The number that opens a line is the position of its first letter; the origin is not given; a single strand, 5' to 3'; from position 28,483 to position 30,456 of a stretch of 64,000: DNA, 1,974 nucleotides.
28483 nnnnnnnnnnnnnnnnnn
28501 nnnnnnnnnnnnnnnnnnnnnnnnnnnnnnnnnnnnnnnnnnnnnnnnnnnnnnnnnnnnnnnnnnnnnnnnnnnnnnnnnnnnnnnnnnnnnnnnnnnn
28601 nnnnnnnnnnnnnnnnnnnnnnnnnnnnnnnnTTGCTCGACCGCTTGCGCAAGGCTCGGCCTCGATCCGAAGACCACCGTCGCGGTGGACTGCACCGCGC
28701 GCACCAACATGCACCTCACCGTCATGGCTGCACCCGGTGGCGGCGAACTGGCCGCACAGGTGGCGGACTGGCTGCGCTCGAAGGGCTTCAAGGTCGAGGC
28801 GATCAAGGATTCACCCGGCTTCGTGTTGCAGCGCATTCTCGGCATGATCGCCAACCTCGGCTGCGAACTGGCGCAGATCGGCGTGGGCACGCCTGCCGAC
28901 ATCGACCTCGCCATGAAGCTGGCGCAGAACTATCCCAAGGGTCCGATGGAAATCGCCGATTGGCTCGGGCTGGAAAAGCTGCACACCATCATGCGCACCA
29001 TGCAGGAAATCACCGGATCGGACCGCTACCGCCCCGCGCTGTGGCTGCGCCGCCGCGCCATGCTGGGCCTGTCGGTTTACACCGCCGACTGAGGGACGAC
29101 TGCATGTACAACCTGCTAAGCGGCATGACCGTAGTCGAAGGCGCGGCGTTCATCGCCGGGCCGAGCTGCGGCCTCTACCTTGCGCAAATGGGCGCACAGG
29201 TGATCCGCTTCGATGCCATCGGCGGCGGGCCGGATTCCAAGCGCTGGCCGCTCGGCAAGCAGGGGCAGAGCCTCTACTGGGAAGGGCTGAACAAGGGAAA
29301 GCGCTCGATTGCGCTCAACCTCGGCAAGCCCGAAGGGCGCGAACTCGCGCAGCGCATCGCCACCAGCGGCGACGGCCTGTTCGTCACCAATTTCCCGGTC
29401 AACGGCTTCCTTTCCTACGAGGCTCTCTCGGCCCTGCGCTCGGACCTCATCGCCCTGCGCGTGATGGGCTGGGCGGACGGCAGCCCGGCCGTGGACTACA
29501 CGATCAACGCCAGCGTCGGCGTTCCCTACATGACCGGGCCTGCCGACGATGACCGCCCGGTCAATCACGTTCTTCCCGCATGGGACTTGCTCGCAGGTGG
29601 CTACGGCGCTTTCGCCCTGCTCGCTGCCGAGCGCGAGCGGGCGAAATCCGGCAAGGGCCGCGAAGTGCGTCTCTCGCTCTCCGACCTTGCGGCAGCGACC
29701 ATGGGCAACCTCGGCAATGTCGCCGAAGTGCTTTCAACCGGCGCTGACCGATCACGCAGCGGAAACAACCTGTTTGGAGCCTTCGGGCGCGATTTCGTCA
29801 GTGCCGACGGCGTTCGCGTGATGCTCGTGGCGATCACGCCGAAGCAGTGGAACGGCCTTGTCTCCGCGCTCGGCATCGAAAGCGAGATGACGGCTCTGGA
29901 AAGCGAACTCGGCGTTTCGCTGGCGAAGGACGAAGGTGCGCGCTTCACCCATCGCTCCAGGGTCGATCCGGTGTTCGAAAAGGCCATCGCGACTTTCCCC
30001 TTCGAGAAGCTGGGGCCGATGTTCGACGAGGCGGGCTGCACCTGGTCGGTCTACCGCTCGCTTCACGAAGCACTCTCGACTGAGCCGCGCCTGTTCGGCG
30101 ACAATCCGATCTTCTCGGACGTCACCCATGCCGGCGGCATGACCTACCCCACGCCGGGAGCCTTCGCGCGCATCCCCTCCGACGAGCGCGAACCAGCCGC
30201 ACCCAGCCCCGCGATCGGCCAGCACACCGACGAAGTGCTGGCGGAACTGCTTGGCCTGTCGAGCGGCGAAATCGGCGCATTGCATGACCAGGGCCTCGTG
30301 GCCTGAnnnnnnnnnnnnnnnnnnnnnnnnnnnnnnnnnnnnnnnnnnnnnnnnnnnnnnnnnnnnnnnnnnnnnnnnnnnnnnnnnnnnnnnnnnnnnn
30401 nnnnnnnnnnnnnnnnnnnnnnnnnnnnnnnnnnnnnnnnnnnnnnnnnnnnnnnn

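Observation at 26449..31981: acd-hbd-mct-mcd operon: catabolic exit via methylsuccinyl-CoA and mesaconyl-CoA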

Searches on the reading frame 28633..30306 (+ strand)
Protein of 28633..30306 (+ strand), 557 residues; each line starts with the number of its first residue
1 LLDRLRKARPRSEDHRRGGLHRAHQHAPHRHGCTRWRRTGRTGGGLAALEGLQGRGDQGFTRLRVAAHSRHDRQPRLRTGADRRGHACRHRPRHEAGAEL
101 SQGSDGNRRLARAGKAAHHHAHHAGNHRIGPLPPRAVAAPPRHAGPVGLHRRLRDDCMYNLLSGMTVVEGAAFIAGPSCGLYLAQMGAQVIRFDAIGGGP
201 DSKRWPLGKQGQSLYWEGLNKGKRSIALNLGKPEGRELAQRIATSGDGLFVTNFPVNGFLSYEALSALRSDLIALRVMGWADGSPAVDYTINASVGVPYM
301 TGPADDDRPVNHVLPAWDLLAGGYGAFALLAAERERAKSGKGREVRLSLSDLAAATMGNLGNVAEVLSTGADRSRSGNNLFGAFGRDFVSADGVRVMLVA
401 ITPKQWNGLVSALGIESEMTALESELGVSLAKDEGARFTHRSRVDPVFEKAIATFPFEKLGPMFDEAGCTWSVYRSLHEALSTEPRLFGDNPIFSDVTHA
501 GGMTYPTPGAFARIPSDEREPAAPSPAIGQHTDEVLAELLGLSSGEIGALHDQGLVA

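Call 3: search_protein_families(library=pfam, proteins=[window:28633-30306:+])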
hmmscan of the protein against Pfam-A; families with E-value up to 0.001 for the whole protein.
window:28633-30306:+ (557 aa): 1 family
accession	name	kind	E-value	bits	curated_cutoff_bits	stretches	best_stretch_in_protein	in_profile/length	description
PF02515.22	CoA_transf_3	-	1e-55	189.8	23.3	1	162-532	1-366/366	CoA-transferase family III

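Call 4: search_protein_families(library=ncbifam, proteins=[window:28633-30306:+])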
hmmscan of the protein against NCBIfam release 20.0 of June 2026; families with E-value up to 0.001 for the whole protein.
window:28633-30306:+ (557 aa): 7 families
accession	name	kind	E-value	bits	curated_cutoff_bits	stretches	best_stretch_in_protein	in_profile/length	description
TIGR04253.1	mesacon_CoA_iso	equivalog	2.8e-118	395.4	725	1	161-557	2-401/403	2-methylfumaryl-CoA isomerase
NF052585.1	SucGlutTfsCaiB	equivalog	8.7e-31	106.9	750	1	162-539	8-388/394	succinate--glutarate CoA-transferase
NF003809.0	PRK05398.1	subfamily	1e-20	73.7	442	1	160-351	3-202/416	formyl-CoA transferase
TIGR03253.1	oxalate_frc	equivalog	1.5e-18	66.8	504.2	1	161-351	3-201/416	formyl-CoA transferase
NF041294.1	Scnl_mescCoAtase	equivalog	1.8e-17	63.6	700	1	162-415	4-270/381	succinyl-CoA:mesaconate CoA-transferase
NF008511.0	PRK11430.1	equivalog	6e-13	48.7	522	1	163-379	11-232/381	CoA:oxalate CoA-transferase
NF002914.1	PRK03525.1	equivalog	1.5e-05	24.1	413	1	158-556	6-397/400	L-carnitine CoA-transferase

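Call 6: search_solved_structures(query=window:28633-30306:+, show_alignments=1)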
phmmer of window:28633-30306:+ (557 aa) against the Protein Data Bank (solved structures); distinct sequences matched with E-value up to 0.001: 32.
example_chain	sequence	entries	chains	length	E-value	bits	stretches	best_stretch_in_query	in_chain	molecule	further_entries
7xkg_A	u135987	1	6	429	4.1e-118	398.6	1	155-557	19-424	Acyl-CoA transferase/carnitine dehydratase-like protein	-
8apq_A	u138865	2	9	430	7.5e-111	374.6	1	158-557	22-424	2-methylfumaryl-CoA isomerase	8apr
9br7_A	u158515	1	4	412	2.4e-22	82.5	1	162-556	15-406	Succinate--hydroxymethylglutarate CoA-transferase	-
9br6_A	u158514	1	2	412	7.7e-22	80.8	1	162-556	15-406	Succinate--hydroxymethylglutarate CoA-transferase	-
4ed9_A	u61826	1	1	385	4.8e-21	78.2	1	161-381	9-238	CAIB/BAIF family protein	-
10uh_A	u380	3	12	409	1.4e-20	76.6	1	162-378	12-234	Formyl-coenzyme a transferase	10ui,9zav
2vjo_A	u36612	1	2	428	2.7e-16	62.5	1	162-352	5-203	FORMYL-COENZYME A TRANSFERASE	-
1p5h_A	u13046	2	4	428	3.6e-16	62.1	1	162-352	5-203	Formyl-coenzyme A transferase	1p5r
2vjk_A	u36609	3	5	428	5e-16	61.6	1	162-352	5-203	FORMYL-COENZYME A TRANSFERASE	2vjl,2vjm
2vjn_A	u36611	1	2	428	5e-16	61.6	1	162-352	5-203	FORMYL-COENZYME A TRANSFERASE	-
1t4c_A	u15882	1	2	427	6.6e-16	61.2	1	162-352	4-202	Formyl-CoA:oxalate CoA-transferase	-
1vgr_A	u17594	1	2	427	2e-15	59.6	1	162-352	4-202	Formyl-coenzyme A transferase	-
2vjm_B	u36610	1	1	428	2.7e-15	59.2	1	162-352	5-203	FORMYL-COENZYME A TRANSFERASE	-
1t3z_A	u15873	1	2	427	2.9e-15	59.1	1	162-352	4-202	Formyl-coenzyme A transferase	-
1vgq_A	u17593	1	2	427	3.2e-15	58.9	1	162-352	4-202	Formyl-coenzyme A transferase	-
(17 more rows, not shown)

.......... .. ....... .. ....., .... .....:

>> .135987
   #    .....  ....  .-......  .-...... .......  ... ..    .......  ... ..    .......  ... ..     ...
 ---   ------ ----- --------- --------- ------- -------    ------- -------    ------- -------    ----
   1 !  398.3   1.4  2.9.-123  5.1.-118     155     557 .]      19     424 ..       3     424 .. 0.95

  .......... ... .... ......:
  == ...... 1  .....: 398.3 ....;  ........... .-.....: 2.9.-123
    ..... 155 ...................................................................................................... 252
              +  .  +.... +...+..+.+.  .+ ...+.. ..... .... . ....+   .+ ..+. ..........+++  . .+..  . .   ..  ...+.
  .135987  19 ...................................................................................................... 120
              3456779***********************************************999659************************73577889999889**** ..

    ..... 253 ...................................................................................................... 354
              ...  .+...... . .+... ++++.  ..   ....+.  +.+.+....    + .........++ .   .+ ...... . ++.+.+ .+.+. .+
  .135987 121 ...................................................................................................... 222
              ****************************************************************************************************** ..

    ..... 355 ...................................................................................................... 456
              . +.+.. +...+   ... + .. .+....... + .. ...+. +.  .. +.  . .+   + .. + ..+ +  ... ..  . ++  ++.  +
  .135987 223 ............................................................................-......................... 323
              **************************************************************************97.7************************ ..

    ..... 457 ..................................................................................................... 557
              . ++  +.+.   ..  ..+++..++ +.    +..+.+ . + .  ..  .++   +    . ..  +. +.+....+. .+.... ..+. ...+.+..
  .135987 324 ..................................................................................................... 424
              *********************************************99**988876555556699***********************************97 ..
